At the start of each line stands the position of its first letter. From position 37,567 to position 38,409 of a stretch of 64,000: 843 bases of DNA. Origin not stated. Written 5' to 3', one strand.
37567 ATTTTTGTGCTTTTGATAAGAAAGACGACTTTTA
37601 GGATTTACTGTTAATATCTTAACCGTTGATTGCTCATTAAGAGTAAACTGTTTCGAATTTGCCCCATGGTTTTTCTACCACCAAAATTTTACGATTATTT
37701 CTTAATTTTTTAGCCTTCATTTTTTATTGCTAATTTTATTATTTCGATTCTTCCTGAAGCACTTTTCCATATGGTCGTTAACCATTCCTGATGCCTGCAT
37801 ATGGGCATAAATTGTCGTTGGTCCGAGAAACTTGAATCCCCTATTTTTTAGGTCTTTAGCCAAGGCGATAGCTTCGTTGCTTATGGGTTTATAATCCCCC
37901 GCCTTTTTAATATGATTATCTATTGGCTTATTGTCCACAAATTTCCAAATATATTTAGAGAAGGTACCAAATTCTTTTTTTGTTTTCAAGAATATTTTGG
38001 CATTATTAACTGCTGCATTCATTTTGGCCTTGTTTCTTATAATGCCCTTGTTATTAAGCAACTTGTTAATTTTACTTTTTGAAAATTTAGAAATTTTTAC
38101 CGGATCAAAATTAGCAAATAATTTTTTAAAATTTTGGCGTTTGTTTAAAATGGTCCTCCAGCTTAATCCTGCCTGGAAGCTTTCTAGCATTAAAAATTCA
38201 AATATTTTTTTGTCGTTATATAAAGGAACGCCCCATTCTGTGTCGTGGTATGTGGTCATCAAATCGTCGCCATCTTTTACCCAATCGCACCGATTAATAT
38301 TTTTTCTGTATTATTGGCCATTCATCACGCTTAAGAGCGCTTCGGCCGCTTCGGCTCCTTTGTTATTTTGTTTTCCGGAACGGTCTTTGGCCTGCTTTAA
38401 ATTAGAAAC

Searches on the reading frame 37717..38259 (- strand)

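Call 9: search_protein_families(library=pfam, proteins=[window:37717-38259:-], max_evalue=0.01)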
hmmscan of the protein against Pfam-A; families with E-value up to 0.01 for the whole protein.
window:37717-38259:- (180 aa): 1 family
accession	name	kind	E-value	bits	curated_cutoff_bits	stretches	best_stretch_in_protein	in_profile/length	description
PF03352.18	Adenine_glyco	-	2.2e-74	249.6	25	1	2-169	9-176/177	Methyladenine glycosylase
